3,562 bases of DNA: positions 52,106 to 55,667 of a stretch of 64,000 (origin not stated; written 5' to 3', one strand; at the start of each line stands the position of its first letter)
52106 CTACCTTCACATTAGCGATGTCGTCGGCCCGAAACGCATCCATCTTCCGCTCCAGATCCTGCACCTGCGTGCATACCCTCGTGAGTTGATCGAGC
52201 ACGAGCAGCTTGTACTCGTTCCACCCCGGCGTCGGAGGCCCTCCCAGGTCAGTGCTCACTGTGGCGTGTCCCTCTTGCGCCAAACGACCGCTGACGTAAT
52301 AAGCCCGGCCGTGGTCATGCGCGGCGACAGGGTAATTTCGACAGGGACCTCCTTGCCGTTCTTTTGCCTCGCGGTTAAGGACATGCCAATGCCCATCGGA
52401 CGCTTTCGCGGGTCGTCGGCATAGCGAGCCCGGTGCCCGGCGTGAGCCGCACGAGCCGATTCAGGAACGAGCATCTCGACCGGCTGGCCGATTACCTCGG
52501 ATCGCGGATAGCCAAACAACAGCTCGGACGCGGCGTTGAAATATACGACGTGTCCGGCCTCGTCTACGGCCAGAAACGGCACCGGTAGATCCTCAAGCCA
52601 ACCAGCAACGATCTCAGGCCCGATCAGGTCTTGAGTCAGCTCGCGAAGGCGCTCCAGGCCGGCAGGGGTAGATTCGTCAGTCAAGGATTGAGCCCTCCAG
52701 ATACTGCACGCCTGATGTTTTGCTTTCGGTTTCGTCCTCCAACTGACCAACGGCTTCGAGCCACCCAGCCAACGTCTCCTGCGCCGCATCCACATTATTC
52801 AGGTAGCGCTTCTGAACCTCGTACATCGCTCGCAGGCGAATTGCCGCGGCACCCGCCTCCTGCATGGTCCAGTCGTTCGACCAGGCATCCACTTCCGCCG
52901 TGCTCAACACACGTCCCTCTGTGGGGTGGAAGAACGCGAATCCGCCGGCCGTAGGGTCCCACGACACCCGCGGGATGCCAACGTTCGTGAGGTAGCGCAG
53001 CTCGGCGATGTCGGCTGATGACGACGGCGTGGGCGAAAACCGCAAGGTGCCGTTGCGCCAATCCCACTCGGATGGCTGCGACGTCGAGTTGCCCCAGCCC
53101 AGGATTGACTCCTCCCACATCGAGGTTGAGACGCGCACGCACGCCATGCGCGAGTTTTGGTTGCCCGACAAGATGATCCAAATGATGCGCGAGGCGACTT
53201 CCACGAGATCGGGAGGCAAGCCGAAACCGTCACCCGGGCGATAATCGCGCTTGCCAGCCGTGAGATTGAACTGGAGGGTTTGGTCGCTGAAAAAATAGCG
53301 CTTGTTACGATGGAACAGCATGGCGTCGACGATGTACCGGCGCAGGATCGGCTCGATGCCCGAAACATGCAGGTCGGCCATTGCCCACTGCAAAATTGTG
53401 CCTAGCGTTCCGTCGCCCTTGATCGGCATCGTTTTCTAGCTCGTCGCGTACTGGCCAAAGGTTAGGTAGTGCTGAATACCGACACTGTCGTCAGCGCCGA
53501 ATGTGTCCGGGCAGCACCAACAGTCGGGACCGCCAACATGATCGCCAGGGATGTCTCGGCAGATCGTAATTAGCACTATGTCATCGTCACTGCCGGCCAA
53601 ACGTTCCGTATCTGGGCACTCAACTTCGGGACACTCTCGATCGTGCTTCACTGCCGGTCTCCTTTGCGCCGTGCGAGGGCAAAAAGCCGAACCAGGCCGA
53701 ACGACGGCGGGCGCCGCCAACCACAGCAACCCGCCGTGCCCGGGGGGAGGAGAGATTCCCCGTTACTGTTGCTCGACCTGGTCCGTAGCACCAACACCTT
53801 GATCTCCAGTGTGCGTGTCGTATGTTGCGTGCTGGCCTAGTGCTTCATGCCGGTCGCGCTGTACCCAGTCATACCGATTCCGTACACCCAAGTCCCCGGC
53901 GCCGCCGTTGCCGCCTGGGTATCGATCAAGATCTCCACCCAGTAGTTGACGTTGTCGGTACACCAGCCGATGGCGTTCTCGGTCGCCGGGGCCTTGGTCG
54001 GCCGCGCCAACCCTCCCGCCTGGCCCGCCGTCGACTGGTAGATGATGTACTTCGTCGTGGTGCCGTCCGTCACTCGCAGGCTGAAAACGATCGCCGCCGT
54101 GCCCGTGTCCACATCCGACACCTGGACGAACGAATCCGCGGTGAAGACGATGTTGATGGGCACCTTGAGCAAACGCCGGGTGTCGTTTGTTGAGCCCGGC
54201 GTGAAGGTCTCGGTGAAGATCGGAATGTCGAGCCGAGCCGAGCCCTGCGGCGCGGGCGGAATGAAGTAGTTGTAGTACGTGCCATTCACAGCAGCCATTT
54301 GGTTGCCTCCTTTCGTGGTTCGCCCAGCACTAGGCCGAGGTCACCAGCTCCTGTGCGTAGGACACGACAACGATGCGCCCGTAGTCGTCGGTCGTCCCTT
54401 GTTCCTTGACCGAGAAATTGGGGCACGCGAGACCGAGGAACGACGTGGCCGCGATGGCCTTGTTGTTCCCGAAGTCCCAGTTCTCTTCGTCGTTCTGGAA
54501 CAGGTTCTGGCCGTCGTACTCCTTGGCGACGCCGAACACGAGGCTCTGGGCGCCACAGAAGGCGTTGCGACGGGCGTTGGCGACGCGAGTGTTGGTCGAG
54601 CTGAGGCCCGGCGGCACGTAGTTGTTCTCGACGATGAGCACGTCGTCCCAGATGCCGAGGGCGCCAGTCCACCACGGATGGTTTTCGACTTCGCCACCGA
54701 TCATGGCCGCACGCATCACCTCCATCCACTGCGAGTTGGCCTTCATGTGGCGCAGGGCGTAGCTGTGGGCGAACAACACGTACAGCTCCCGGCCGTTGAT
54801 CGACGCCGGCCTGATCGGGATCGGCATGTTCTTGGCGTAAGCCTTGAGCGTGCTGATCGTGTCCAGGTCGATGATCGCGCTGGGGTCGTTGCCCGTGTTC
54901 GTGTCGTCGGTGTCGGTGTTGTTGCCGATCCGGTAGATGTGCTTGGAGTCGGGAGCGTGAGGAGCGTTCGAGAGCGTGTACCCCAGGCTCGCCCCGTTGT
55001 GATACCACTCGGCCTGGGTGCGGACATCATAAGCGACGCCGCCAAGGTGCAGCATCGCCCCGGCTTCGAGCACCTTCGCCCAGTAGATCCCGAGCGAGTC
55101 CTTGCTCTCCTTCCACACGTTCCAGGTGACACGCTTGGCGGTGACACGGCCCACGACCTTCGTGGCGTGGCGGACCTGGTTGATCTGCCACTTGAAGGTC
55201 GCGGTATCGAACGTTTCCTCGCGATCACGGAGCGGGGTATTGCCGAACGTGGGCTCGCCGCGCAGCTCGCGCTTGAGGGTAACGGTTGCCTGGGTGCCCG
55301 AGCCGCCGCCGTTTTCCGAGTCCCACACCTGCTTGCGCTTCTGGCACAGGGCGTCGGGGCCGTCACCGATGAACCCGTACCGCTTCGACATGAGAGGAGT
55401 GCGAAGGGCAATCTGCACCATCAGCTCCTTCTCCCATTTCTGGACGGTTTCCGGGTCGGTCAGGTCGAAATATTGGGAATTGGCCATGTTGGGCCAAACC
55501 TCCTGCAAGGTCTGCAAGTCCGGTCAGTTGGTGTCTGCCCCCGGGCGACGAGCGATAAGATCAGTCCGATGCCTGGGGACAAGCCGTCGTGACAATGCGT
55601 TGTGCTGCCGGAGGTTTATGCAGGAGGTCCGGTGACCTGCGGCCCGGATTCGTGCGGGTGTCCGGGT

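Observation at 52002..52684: Stand-alone PAS sensor translationally coupled to a holin-like gene in the virion operon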

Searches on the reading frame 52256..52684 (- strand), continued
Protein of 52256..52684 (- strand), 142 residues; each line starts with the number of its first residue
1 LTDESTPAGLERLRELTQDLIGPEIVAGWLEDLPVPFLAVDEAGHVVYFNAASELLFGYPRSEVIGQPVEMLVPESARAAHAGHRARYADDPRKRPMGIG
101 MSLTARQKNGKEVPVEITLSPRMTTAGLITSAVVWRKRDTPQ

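Call 86: predict_structure(alignment_id=A2)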
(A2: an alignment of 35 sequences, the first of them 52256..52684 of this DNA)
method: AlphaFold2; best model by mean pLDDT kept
length: 142 residues; sequences in the alignment: 35
mean_pLDDT: 87.1   pTM: 0.77
mean pLDDT of the five models: 87.1, 86.2, 86.1, 84.7, 80.7
residues with pLDDT >= 90: 97; 70-90: 22; 50-70: 18; < 50: 5
segments of 3 or more residues with pLDDT < 50: 1-4
pLDDT, mean of each block of 10 residues (from residue 1): 54 66 82 96 96 97 97 94 92 84 92 95 92 89 52
secondary structure, 60 per line:
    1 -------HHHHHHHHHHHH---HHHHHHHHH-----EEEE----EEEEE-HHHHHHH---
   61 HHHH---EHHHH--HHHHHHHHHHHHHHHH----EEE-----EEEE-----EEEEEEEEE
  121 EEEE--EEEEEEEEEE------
elements in order: H8-19 H23-31 E37-40 E45-49 H51-57 H61-64 H69-72 H75-90 E95-97 E103-106 E112-124 E127-136

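Call 88: fold_search(model_id=the predicted structure, library=pdb)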
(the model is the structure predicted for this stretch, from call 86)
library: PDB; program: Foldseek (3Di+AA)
matches with E <= 10: 500; with E <= 0.001: 500
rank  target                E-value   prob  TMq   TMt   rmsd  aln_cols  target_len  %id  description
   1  10jx_B                3.1e-10  1.00  0.69  0.69  11.0       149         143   29  Crystal structure of heme binding PAS domain from one component transcription factor, FG214 (released 2026-03-25)
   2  10jx_A                3.3e-10  1.00  0.74  0.75  11.1       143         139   29  Crystal structure of heme binding PAS domain from one component transcription factor, FG214 (released 2026-03-25)
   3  1vb6_B                8.4e-10  1.00  0.72  0.91   1.7       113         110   26  Crystal Structure of the heme PAS sensor domain of Ec DOS (oxygen-bound form) (released 2005-04-19)
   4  1vb6_A                1.1e-09  1.00  0.72  0.88   2.2       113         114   28  Crystal Structure of the heme PAS sensor domain of Ec DOS (oxygen-bound form) (released 2005-04-19)
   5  1d06                  1.6e-09  1.00  0.71  0.77   4.3       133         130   26  STRUCTURAL BASIS OF DIMERIZATION AND SENSORY MECHANISMS OF OXYGEN-SENSING DOMAIN OF RHIZOBIUM MELILOTI FIXL DETERMINED A (released 2000-03-15)
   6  1s66_U                2.3e-09  1.00  0.72  0.88   2.2       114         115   28  Crystal structure of heme domain of direct oxygen sensor from E. coli (released 2004-06-22)
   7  1s66_L                2.7e-09  1.00  0.67  0.79   2.1       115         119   26  Crystal structure of heme domain of direct oxygen sensor from E. coli (released 2004-06-22)
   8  1v9z_A                2.9e-09  1.00  0.70  0.87   2.5       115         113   30  Crystal Structure of the heme PAS sensor domain of Ec DOS (Ferrous Form) (released 2004-05-25)
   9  8js6_E                4.9e-09  1.00  0.71  0.42   4.5       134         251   23  Dimeric PAS domains of oxygen sensor FixL in complex with cyanide-bound ferric heme (released 2024-06-26)
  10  8js5_A                5.5e-09  1.00  0.73  0.43   4.4       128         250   24  Dimeric PAS domains of oxygen sensor FixL with ferric unliganded heme (released 2024-06-26)
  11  8js6_C                5.9e-09  1.00  0.72  0.42   4.4       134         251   23  Dimeric PAS domains of oxygen sensor FixL in complex with cyanide-bound ferric heme (released 2024-06-26)
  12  1xj6_A                7.0e-09  1.00  0.66  0.88   2.5       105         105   27  Structure of bjFixLH in the unliganded ferrous form (released 2005-03-29)
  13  8js5_G                7.9e-09  1.00  0.71  0.42   4.5       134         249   23  Dimeric PAS domains of oxygen sensor FixL with ferric unliganded heme (released 2024-06-26)
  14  9cmf_A                1.0e-08  1.00  0.66  0.13   2.2       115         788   26  Substrate bound DosP (released 2024-11-20)
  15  8js5_F                1.2e-08  1.00  0.68  0.40   6.5       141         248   24  Dimeric PAS domains of oxygen sensor FixL with ferric unliganded heme (released 2024-06-26)
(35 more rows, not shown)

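Call 103: find_encoding_contigs(protein=P0004, flank=6000, max_places=1)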
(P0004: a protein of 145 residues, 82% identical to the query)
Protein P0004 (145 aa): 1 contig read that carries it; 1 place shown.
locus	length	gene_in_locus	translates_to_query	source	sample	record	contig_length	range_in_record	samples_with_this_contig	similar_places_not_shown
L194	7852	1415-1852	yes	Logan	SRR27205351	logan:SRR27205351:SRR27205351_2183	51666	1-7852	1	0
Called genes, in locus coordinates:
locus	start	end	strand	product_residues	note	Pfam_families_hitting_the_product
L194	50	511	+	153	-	-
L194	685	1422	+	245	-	-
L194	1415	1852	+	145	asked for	PF00989:PAS, PF08448:PAS_4, PF13426:PAS_9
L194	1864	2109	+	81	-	-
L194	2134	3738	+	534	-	-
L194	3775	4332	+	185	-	-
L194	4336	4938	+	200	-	-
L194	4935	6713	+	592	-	-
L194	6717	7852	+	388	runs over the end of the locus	-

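Call 104: find_encoding_contigs(protein=P0006, flank=6000, max_places=1)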
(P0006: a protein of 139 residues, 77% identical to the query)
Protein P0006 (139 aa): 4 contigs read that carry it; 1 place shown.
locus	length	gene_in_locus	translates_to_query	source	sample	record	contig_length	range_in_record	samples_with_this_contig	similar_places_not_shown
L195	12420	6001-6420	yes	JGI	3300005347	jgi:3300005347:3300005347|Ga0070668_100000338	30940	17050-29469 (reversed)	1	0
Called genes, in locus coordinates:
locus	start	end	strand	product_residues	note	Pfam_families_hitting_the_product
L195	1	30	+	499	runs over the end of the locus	?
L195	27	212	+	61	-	-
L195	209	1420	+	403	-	-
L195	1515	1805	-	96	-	-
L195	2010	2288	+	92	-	-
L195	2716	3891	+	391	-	-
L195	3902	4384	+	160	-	-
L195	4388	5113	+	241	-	-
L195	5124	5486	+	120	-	-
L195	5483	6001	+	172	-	-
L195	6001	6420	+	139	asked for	PF00989:PAS, PF13188:PAS_8 (weak), PF08448:PAS_4, PF13426:PAS_9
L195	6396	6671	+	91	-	-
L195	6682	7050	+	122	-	-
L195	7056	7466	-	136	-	-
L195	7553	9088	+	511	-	-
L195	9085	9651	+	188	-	-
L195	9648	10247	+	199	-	-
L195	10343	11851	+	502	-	-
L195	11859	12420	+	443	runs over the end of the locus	-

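Call 105: find_encoding_contigs(protein=P0025, flank=6000, max_places=1)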
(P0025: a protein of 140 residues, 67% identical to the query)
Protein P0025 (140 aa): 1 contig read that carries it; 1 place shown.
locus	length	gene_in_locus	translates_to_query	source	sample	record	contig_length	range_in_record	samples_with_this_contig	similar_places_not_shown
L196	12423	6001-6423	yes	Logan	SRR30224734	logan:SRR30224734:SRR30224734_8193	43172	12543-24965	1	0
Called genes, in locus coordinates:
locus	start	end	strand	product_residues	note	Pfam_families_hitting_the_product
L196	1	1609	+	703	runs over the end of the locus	PF16510:P22_portal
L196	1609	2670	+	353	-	-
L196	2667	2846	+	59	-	-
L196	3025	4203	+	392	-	-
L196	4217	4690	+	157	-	-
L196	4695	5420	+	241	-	-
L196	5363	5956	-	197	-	-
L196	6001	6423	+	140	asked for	PF00989:PAS, PF08448:PAS_4 (weak), PF13426:PAS_9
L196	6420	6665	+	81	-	-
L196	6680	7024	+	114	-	-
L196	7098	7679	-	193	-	-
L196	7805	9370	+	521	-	-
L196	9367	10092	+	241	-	-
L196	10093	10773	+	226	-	-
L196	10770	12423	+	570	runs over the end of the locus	-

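Call 106: search_protein_families(library=pfam, proteins=[L195:6682-7050:+, L196:6680-7024:+, L195:5483-6001:+, L195:5124-5486:+, L004:6713-7216:+, L004:4196-4564:+, L004:4578-4919:+, L196:5363-5956:-, L195:7056-7466:-, L196:7098-7679:-], max_evalue=0.05)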
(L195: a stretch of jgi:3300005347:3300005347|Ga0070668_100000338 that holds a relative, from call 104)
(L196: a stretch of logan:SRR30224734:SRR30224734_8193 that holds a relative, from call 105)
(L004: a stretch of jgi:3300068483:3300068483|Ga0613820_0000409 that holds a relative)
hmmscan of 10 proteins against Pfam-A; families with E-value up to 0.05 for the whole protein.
L195:6682-7050:+ (122 aa): 0 families

L196:6680-7024:+ (114 aa): 0 families

L195:5483-6001:+ (172 aa): 0 families

L195:5124-5486:+ (120 aa): 0 families

L004:6713-7216:+ (167 aa): 0 families

L004:4196-4564:+ (122 aa): 0 families

L004:4578-4919:+ (113 aa): 0 families

L196:5363-5956:- (197 aa): 0 families

L195:7056-7466:- (136 aa): 0 families

L196:7098-7679:- (193 aa): 0 families

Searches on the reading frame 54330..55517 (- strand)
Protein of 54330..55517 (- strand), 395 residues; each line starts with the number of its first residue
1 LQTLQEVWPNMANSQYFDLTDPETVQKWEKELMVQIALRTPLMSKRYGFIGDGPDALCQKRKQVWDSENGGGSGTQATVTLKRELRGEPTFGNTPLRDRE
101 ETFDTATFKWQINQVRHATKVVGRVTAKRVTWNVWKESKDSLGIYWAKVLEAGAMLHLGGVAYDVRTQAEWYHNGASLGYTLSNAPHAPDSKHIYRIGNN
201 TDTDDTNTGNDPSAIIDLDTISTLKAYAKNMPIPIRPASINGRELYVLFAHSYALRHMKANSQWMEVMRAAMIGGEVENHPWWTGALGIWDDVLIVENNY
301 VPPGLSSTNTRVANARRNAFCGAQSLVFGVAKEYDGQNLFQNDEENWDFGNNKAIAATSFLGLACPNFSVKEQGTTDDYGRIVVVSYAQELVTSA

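Call 5: search_protein_families(library=pfam, proteins=[window:54330-55517:-], max_evalue=0.1)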
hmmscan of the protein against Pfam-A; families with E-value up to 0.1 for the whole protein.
window:54330-55517:- (395 aa): 1 family
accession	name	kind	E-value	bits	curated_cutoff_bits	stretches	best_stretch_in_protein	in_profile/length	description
PF13252.12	Phage_capsid_3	-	3.5e-33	115.5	23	1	22-389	7-375/376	Phage capsid protein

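Call 6: search_protein_families(library=phrogs, proteins=[window:54330-55517:-], max_evalue=0.01)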
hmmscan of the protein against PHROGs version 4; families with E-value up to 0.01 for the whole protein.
window:54330-55517:- (395 aa): 2 families
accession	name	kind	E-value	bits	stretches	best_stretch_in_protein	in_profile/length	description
phrog_334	-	head and packaging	3.9e-50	172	1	18-389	7-380/381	major head protein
phrog_13784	-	unknown function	1.3e-08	36.1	1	74-166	68-160/177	-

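Call 8: search_dna_similar(query=window:54330-55517:-, collection=phages, mode=protein, max_evalue=0.00001, max_rows=25)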
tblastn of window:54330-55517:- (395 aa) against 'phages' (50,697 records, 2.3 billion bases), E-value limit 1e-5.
Records with a match: 62; places in all: 62; records where one place covers at least 80% of the query: 61.
Best place of each record, by identity: <60% 62.
By first word of the organism name: Ralstonia 31; Burkholderia 10; Erwinia 5; Pseudomonas 4; Ochrobactrum 2; Sinorhizobium 2; Agrobacterium 2; Paracoccus 1; Microcystis 1; Caudoviricetes 1; and 3 more.
By host as written in the record: Ralstonia pseudosolanacearum 6; Ralstonia pseudosolanacearum I-31 (MT043) 5; Ralstonia solanacearum 5; - 4; Ralstonia pseudosolanacearum I-33 (MT061) 4; Ralstonia pseudosolanacearum I-15 (MT014) 4; Burkholderia cenocepacia 4; Ralstonia pseudosolanacearum I-31 (MT035) 2; and 20 more.
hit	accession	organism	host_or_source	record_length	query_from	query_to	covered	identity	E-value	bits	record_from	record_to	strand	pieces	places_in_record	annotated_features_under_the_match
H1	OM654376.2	Paracoccus phage vB_PmaP_KLEP18-1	Paracoccus marcusii strain KR4M-18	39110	17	392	95%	31.6%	1e-46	177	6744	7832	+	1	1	major capsid protein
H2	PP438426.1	Microcystis phage Mae-JY35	Microcystis aeruginosa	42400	19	388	94%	27.5%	6e-19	95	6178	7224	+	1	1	hypothetical protein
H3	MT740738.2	Ralstonia phage Gamede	Ralstonia pseudosolanacearum I-31 ...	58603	10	390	96%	25.3%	1e-18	94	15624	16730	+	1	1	major capsid protein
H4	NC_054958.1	Ralstonia phage Gamede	Ralstonia pseudosolanacearum I-31 ...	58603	10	390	96%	25.3%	1e-18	94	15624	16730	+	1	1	major head protein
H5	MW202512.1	Caudoviricetes sp.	Manatee Spring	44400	44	389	88%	27.2%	2e-23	108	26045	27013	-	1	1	major capsid protein | hypothetical protein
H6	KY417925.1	Ochrobactrum phage POI1126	Ochrobactrum intermedium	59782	11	388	96%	24.7%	1e-15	85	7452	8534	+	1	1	major capsid protein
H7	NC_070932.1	Ochrobactrum phage POI1126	Ochrobactrum intermedium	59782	11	388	96%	24.7%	1e-15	85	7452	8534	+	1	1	major capsid protein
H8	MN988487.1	Rhizobium phage RHph_Y1_10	Rhizobium etli Y1_10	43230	17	388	94%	24.9%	4e-23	107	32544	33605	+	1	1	major capsid protein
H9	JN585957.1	Erwinia phage PEp14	Erwinia pyrifoliae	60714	21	390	94%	24.9%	8e-20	97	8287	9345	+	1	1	hypothetical protein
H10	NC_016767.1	Erwinia phage PEp14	Erwinia pyrifoliae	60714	21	390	94%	24.9%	8e-20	97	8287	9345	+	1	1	major head protein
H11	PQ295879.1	Ralstonia phage YL4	Ralstonia pseudosolanacearum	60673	5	390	98%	23.8%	7e-20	98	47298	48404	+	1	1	hypothetical protein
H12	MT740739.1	Ralstonia phage Gerry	Ralstonia pseudosolanacearum I-33 ...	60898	5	390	98%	23.8%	4e-19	96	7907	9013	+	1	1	hypothetical protein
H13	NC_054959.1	Ralstonia phage Gerry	Ralstonia pseudosolanacearum I-33 ...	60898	5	390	98%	23.8%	4e-19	96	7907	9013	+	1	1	major head protein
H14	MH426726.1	Erwinia phage Pavtok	Erwinia amylovora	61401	21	390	94%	24.7%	7e-19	95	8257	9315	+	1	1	putative major capsid protein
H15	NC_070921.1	Erwinia phage Pavtok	Erwinia amylovora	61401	21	390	94%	24.7%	7e-19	95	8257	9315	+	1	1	putative major capsid protein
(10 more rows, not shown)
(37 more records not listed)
